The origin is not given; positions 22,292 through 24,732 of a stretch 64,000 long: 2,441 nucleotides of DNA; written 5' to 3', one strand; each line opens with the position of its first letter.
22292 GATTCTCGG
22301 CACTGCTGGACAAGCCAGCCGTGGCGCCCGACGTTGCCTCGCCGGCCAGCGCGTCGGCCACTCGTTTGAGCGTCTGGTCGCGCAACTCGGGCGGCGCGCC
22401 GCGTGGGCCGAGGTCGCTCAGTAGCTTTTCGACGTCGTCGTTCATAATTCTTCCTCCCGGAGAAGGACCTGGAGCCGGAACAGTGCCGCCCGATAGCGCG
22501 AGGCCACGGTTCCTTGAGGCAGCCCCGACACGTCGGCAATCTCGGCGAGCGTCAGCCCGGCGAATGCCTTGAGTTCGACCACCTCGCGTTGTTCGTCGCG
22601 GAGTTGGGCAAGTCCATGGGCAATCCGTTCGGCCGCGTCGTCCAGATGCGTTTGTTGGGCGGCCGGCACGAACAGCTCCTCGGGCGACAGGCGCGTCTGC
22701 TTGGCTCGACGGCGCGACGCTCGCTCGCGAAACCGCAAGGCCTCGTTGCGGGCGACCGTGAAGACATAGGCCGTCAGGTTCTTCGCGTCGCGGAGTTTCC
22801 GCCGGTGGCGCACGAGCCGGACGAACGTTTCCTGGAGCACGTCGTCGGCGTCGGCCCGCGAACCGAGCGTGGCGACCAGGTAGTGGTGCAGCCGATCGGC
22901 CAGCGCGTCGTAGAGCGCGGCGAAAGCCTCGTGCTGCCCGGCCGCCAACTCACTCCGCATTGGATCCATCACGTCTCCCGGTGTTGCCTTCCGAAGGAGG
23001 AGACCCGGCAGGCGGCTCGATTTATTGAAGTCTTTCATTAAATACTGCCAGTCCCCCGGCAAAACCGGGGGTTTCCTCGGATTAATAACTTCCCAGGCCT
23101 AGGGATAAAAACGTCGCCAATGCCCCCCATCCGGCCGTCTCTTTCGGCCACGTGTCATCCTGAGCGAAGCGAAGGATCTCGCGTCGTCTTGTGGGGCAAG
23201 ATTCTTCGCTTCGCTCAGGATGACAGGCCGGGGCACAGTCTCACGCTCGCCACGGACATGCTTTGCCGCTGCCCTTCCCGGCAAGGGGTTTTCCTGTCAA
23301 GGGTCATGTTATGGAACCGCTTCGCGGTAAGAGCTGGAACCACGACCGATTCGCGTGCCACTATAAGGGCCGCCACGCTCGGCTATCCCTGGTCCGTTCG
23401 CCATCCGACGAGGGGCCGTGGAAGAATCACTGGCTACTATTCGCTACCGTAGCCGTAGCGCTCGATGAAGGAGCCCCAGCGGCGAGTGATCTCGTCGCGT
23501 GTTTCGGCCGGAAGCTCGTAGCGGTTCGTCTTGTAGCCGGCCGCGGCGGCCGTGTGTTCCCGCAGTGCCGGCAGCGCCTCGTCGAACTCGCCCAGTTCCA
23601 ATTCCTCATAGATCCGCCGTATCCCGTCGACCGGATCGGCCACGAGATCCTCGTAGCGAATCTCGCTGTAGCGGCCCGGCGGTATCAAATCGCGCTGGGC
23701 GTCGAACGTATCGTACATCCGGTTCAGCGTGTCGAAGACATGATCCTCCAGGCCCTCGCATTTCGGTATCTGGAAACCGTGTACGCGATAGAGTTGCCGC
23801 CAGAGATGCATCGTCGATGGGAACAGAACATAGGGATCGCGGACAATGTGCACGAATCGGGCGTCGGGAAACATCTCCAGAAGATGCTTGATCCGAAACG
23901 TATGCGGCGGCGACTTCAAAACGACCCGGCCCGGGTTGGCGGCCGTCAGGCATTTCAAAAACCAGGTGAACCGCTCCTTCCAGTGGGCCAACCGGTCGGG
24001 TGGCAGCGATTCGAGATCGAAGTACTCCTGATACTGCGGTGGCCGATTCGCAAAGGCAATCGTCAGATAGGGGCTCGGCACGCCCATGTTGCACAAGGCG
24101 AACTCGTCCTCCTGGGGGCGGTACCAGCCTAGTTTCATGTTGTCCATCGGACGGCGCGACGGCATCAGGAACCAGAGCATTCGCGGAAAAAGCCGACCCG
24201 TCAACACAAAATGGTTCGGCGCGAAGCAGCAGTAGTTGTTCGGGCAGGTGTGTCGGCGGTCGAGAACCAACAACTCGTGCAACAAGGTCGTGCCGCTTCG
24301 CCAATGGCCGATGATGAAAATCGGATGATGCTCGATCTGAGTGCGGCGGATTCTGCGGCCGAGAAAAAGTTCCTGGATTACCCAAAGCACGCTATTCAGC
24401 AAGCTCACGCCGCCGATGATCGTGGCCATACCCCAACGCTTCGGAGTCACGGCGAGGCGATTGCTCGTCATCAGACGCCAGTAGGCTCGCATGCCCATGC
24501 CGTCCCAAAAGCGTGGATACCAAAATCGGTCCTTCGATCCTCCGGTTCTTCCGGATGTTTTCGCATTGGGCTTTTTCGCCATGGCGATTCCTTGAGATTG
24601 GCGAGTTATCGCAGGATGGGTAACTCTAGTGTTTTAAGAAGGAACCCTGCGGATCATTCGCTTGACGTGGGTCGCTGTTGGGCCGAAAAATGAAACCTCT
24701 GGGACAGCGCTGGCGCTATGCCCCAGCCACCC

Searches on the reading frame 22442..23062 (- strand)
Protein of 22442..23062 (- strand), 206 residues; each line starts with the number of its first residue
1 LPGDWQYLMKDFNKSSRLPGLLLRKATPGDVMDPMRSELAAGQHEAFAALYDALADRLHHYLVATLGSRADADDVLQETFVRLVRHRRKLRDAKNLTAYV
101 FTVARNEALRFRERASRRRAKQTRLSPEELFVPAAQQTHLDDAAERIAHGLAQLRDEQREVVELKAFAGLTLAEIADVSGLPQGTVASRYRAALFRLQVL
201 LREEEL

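Call 53: search_protein_families(library=pfam, proteins=[window:22442-23062:-], max_evalue=0.0001)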
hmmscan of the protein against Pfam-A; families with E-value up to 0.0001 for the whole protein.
window:22442-23062:- (206 aa): 4 families
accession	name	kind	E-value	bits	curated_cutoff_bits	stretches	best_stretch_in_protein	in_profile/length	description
PF04542.20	Sigma70_r2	-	9.7e-15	54.6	24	1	50-118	1-71/71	Sigma-70 region 2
PF04545.22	Sigma70_r4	-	6.2e-10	38.9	24.1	1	151-197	2-48/50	Sigma-70, region 4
PF08281.18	Sigma70_r4_2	-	7.5e-10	38.7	25.7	1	146-194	3-51/54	Sigma-70, region 4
PF07638.17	Sigma70_ECF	-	5.7e-07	30.1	21.1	1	45-193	21-175/185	ECF sigma factor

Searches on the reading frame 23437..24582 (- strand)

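Call 53: search_protein_families(library=pfam, proteins=[window:23437-24582:-], max_evalue=0.0001)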
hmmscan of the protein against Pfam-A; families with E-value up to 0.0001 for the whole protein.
window:23437-24582:- (381 aa): 2 families
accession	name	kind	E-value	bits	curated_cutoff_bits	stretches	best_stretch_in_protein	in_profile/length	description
PF13469.12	Sulfotransfer_3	-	2.4e-38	133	27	1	87-331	1-213/216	Sulfotransferase family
PF00685.33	Sulfotransfer_1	-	2.9e-08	33.9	22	1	87-345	3-196/255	Sulfotransferase domain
